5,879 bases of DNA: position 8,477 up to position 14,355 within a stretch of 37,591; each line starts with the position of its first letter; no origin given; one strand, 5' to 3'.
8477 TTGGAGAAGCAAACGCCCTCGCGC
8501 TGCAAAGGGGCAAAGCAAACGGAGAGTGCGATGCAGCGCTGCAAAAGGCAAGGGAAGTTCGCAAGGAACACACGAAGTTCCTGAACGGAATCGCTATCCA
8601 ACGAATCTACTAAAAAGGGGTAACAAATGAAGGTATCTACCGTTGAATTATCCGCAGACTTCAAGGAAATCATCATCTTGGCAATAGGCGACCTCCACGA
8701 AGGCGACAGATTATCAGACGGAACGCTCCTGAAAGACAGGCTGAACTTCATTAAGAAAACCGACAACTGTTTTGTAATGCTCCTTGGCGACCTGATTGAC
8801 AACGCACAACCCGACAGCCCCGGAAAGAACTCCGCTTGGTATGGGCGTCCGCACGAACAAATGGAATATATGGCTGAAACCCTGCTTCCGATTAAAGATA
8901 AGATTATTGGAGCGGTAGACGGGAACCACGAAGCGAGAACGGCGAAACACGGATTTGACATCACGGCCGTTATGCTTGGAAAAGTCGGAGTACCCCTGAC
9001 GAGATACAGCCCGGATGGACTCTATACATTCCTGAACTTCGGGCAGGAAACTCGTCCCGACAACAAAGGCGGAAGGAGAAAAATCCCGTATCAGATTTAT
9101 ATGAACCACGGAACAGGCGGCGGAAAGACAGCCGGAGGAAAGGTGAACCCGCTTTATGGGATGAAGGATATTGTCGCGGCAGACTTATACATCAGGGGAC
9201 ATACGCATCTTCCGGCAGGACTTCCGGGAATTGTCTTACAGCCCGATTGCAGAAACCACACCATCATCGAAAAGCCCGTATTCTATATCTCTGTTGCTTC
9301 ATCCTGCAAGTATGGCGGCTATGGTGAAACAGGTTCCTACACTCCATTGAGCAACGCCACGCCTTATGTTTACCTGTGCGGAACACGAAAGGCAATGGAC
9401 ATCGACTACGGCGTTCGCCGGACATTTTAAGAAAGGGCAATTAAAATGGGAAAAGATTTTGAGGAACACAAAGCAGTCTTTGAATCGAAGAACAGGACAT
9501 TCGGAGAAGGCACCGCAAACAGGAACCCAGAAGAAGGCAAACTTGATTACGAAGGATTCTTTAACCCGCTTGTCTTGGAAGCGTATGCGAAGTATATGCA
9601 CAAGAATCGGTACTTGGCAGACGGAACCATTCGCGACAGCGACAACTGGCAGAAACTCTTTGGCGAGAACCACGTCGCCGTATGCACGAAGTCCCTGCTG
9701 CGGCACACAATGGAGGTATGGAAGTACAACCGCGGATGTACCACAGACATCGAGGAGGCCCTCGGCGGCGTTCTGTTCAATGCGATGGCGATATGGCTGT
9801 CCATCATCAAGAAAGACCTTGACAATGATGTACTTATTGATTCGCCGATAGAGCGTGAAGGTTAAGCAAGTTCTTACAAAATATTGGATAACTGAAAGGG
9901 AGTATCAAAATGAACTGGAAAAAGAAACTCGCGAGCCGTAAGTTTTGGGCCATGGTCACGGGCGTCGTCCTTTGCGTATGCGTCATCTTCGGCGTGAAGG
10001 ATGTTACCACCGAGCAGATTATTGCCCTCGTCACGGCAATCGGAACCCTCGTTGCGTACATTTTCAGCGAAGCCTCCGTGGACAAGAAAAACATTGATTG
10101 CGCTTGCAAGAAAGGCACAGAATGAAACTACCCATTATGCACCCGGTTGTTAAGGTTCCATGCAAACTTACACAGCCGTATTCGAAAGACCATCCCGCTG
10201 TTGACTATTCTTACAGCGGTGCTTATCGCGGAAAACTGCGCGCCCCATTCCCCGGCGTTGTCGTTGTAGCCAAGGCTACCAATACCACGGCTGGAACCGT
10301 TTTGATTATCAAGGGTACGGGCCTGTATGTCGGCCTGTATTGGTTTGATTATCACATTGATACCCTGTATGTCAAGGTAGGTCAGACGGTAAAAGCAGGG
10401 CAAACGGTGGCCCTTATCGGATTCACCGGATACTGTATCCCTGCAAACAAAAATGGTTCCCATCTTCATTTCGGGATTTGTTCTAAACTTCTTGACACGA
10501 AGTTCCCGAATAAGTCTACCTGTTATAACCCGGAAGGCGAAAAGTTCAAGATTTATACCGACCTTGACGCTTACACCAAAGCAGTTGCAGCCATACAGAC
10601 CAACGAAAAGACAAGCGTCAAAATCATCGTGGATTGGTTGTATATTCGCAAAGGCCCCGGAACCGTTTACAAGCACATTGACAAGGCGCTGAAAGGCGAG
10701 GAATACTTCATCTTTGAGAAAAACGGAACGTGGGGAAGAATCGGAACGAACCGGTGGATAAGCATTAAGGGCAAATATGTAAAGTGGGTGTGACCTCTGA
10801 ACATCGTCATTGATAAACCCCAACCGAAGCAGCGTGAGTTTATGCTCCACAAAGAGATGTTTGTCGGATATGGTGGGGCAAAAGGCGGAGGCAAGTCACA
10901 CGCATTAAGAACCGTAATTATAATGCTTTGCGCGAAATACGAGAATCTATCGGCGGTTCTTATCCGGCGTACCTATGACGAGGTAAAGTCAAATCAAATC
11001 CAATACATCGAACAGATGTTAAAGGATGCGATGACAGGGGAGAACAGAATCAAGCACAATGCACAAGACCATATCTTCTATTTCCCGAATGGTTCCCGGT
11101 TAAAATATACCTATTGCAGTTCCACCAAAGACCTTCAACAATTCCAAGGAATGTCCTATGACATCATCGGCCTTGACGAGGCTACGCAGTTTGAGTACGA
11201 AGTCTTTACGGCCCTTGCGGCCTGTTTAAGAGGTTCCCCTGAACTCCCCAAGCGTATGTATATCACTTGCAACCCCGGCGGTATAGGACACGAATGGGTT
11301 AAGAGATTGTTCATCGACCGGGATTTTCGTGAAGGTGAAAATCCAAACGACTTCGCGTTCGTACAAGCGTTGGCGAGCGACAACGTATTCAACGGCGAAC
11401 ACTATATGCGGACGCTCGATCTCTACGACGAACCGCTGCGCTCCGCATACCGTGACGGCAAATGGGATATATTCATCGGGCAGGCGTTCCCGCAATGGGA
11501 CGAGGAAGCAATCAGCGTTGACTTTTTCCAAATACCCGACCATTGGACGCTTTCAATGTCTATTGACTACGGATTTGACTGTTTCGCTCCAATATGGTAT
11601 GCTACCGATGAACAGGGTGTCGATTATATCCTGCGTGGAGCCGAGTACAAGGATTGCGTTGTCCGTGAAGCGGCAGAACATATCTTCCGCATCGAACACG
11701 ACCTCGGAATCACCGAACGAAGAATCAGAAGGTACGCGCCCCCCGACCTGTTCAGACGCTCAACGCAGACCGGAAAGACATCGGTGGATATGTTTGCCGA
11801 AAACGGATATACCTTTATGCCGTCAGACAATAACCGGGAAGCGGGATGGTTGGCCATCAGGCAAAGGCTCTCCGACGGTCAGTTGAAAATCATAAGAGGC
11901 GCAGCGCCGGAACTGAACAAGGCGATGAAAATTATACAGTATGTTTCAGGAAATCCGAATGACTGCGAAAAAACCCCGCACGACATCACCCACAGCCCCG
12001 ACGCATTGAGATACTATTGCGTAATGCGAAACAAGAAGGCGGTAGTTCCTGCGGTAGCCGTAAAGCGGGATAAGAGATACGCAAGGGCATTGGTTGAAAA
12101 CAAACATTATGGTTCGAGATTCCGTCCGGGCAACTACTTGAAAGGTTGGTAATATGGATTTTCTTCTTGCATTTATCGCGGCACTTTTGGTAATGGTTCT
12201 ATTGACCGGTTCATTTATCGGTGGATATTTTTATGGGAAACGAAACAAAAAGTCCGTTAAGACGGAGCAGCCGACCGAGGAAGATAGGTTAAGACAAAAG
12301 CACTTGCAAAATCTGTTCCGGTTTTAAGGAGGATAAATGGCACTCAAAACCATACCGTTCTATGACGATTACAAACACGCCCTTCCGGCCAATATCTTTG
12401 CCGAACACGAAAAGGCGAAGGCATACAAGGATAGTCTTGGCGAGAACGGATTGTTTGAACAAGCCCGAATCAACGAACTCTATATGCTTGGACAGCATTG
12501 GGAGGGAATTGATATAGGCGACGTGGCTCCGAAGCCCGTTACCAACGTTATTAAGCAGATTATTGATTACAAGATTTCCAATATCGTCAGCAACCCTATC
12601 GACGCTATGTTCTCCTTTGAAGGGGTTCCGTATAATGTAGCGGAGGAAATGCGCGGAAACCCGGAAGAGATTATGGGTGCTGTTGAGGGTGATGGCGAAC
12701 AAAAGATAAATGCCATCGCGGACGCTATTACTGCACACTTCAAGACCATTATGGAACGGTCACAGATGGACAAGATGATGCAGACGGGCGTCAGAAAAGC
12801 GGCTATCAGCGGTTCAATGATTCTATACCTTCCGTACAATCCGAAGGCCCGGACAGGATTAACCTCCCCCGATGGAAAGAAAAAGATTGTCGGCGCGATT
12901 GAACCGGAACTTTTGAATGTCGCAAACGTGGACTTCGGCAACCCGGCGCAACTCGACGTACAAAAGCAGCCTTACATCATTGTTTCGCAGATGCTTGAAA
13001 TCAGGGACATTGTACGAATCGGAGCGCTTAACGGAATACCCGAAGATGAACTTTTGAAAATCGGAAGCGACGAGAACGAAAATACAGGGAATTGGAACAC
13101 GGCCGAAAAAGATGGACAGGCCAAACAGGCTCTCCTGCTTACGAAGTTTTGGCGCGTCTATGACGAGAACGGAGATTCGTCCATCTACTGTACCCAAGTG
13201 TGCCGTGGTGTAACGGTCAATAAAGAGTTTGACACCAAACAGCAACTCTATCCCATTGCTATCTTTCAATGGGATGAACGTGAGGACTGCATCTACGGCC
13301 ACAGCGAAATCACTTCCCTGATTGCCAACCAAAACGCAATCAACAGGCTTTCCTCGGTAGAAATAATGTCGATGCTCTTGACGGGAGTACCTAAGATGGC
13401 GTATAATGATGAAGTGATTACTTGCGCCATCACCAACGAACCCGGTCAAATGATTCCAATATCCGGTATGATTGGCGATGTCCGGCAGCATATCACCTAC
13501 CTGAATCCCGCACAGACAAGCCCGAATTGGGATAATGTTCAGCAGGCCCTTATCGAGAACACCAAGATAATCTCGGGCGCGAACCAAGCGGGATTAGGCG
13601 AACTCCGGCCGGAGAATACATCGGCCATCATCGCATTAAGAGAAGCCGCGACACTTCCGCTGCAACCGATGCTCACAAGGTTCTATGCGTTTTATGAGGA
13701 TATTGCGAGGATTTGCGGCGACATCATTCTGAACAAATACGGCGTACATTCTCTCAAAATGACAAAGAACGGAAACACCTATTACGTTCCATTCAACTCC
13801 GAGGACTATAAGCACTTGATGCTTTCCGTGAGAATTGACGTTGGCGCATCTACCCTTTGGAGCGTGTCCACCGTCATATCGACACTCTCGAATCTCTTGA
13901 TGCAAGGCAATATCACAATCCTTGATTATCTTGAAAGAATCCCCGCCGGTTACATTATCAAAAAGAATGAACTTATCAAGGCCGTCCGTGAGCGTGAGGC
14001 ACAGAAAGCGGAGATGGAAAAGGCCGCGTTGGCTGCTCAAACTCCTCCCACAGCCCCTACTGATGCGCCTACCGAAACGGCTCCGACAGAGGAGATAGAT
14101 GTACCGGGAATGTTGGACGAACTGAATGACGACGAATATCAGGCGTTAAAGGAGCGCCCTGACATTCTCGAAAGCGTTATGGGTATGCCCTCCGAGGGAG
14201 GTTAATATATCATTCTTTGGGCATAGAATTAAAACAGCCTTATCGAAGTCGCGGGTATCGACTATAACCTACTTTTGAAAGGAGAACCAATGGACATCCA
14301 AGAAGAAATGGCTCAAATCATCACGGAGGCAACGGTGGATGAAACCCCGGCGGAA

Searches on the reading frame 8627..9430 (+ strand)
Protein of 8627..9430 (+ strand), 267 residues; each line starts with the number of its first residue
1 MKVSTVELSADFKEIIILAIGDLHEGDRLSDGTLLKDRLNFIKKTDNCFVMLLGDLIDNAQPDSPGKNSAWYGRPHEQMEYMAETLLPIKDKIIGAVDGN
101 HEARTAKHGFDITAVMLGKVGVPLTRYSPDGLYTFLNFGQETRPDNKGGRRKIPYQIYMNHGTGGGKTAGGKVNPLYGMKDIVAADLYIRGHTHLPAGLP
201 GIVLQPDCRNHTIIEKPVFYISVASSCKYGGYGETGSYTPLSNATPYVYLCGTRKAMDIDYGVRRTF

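Call 8: search_protein_families(library=phrogs, proteins=[window:8627-9430:+], max_evalue=0.01)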
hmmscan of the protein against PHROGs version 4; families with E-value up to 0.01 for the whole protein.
window:8627-9430:+ (267 aa): 2 families
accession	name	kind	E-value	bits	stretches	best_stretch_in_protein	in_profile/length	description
phrog_7339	-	DNA, RNA and nucleotide metabolism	3.9e-27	96.2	1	4-253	18-252/263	DNA repair exonuclease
phrog_221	-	other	2.9e-05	24.4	1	17-194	114-287/367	metallo-phosphoesterase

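Call 9: search_protein_families(library=pfam, proteins=[window:8627-9430:+], max_evalue=0.01)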
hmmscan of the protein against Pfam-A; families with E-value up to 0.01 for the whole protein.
window:8627-9430:+ (267 aa): 1 family
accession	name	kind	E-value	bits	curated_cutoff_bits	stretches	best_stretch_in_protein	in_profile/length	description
PF00149.33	Metallophos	-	1.5e-06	29.2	21.5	1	17-195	3-190/191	Calcineurin-like phosphoesterase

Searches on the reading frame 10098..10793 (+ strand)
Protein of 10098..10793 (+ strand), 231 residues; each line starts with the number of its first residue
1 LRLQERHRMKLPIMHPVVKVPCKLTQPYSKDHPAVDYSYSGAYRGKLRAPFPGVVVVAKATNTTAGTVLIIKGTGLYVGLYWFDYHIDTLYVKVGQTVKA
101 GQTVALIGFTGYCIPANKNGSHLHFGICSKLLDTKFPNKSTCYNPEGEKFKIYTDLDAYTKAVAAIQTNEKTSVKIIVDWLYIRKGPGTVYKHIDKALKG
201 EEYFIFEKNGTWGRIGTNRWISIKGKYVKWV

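Call 50: search_protein_families(library=phrogs, proteins=[window:10098-10793:+], max_evalue=0.01)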
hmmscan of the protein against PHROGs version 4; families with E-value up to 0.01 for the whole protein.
window:10098-10793:+ (231 aa): 14 families
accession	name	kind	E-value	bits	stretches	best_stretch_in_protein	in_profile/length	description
phrog_7767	-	other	4.2e-14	53.7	1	30-139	19-115/194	metallo-endopeptidase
phrog_14988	-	other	5e-09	37.2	1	29-174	30-170/272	peptidase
phrog_1794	-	lysis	6.2e-09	36.7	1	151-229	249-328/336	amidase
phrog_3578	-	lysis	1e-08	36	1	55-127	271-336/405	endolysin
phrog_16339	-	unknown function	4.3e-06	27.5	1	180-230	75-125/206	-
phrog_2338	-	lysis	6.6e-06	26.7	1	175-230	206-261/346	endolysin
phrog_6700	-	lysis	1.2e-05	23.4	1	26-168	2620-2752/2898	endolysin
phrog_16615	-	other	1.7e-05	24.8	1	27-128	414-505/529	peptidase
phrog_1067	-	head and packaging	4.5e-05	23.1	1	30-133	760-850/991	minor head protein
phrog_28394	-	unknown function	6.1e-05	23.3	1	52-112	221-278/303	-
phrog_11037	-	unknown function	0.00018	21.8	1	67-154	230-309/365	-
phrog_4070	-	tail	0.0011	18.1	1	45-132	635-714/989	tail length tape measure protein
phrog_13392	-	lysis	0.0014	19.2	1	86-133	111-153/308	endolysin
phrog_21656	-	other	0.0072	15.3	1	54-127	658-729/1022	peptidase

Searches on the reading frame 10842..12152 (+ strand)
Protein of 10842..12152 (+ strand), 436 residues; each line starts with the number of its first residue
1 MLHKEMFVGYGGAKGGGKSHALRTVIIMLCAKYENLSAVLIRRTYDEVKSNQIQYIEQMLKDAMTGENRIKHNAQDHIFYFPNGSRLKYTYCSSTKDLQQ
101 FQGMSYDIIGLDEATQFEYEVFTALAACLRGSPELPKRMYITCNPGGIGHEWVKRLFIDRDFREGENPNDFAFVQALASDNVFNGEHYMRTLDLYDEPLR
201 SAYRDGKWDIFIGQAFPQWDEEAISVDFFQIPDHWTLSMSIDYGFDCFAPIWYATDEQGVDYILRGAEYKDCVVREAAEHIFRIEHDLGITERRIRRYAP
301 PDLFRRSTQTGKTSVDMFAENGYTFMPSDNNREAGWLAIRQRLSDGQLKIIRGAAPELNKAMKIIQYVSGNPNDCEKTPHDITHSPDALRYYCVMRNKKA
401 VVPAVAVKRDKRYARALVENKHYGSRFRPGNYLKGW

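Call 8: search_protein_families(library=phrogs, proteins=[window:10842-12152:+], max_evalue=0.01)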
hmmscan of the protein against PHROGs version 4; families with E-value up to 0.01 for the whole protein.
window:10842-12152:+ (436 aa): 5 families
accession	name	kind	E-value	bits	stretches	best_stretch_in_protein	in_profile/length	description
phrog_979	-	head and packaging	2.1e-34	120.2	2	10-145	171-304/642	terminase large subunit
phrog_2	-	head and packaging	1e-32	114.8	1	7-410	279-607/807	terminase large subunit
phrog_9526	-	head and packaging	5.6e-15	56.5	1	8-162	28-179/280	terminase large subunit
phrog_3717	-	head and packaging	1.9e-12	48.2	1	8-246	27-261/277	terminase large subunit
phrog_5653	-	head and packaging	2.5e-08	34.9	1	206-399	1-183/199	terminase large subunit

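Call 9: search_protein_families(library=pfam, proteins=[window:10842-12152:+], max_evalue=0.01)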
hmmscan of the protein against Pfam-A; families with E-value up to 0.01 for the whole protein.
window:10842-12152:+ (436 aa): 2 families
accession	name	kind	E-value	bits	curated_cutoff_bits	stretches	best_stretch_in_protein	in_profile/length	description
PF04466.19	Terminase_3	-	1.4e-17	64.3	23.2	1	5-197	3-188/201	Phage terminase large subunit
PF03237.21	Terminase_6N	-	3.3e-15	56.8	22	1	12-208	4-200/215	Terminase large subunit, T4likevirus-type, N-terminal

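Call 54: find_homologous_proteins(query=window:10842-12152:+, max_evalue=1e-30)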
Query window:10842-12152:+ (436 aa): 3912 proteins with E <= 1e-30 among 8000 candidates; the best 120 are listed.
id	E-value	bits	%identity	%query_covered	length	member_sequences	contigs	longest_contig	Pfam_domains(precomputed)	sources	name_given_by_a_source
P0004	2.4e-290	981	95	100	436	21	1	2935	PF04466.20,PF03237.22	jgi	-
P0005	3.7e-167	575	57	100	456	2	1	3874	PF04466.20,PF03237.22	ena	-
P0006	9.6e-166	570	55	100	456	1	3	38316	PF04466.20,PF03237.22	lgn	-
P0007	8.5e-154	531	54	95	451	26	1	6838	PF04466.20,PF03237.22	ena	-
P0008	2.7e-152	526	52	97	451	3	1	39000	PF04466.20,PF03237.22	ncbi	-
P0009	2.4e-150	519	54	92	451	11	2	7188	PF04466.20,PF03237.22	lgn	-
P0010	5.1e-150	518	50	97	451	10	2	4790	PF04466.20,PF03237.22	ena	-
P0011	8.5e-150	517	53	91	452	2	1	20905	PF04466.20,PF03237.22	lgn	-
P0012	2.8e-149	516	51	100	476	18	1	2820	PF04466.20,PF03237.22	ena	-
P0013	3.5e-149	515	55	92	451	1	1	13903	PF04466.20,PF03237.22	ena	-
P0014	1.1e-147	511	52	93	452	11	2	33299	PF04466.20,PF03237.22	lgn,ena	-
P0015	5.3e-147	508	51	92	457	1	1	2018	PF04466.20,PF03237.22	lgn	-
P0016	3.4e-146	506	52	99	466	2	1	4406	PF04466.20,PF03237.22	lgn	-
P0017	1.8e-143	497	52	92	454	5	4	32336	PF04466.20,PF03237.22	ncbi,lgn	-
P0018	5.5e-143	495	49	99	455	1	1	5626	PF04466.20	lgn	-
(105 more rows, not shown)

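Call 55: find_encoding_contigs(protein=P0006, flank=10000, max_places=2)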
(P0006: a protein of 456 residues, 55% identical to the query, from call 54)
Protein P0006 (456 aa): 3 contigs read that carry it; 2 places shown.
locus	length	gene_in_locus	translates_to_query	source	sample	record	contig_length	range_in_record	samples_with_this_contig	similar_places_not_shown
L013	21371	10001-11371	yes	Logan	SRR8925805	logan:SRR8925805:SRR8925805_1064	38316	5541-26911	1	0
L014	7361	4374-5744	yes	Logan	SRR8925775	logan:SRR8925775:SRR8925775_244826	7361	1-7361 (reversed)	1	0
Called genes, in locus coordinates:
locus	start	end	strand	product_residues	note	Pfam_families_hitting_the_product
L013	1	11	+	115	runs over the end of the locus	-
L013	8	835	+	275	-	PF07505:DUF5131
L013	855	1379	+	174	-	PF02732:ERCC4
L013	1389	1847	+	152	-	-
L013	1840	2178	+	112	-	-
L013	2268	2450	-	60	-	-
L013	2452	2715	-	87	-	-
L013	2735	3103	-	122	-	-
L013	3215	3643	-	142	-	-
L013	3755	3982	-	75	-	-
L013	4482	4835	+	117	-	PF16677:GP3_package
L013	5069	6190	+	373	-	-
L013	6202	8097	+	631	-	-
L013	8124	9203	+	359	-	PF01510:Amidase_2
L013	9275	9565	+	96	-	-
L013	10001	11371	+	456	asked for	PF03237:Terminase_6N, PF04466:Terminase_3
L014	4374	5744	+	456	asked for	PF03237:Terminase_6N, PF04466:Terminase_3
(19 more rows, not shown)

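Call 56: find_encoding_contigs(protein=P0008, flank=10000, max_places=2)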
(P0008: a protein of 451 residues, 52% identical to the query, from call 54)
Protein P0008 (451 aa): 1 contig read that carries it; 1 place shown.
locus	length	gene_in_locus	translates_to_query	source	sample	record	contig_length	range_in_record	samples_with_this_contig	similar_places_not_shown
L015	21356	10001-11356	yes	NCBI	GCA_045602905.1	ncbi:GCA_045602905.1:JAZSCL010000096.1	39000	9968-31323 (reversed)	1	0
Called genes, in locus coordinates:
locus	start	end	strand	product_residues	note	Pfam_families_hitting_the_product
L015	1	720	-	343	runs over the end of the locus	PF00078:RVT_1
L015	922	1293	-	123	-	PF22296:bAvd (weak)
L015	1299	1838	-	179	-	-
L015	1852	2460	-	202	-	-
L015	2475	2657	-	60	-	PF12728:HTH_17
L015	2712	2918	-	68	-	-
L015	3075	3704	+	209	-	PF01381:HTH_3, PF12844:HTH_19 (weak), PF13443:HTH_26, PF13560:HTH_31, PF00717:Peptidase_S24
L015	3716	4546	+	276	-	-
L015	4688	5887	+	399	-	PF14657:Arm-DNA-bind_4 (weak), PF00589:Phage_integrase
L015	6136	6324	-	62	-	-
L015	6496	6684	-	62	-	-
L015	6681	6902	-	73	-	-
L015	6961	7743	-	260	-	-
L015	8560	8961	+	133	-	PF16677:GP3_package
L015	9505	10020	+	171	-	-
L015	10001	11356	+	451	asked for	PF03237:Terminase_6N (weak), PF04466:Terminase_3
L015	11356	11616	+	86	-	-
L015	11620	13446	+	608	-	PF16510:P22_portal (faint)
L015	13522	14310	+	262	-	-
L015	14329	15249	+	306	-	-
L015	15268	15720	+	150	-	-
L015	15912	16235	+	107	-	-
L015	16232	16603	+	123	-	-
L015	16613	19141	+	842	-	-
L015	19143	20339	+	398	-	-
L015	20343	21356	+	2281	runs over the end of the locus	-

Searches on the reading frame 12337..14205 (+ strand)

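Call 8: search_protein_families(library=phrogs, proteins=[window:12337-14205:+], max_evalue=0.01)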
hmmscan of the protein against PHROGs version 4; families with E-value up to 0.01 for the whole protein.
window:12337-14205:+ (622 aa): 3 families
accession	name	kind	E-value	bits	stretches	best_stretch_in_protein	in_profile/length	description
phrog_156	-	head and packaging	2.1e-24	86.9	2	271-506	260-513/681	portal protein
phrog_332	-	connector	7.1e-08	32.2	1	120-451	99-412/560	head-tail adaptor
phrog_104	-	head and packaging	0.0019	17.9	0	296-338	226-268/550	portal protein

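Call 9: search_protein_families(library=pfam, proteins=[window:12337-14205:+], max_evalue=0.01)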
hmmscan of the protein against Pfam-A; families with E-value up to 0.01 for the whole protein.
window:12337-14205:+ (622 aa): 1 family
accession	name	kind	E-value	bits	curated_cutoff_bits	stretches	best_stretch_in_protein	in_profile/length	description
PF16510.12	P22_portal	-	0.002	17.2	26.1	0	382-552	358-546/594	Phage P22-like portal protein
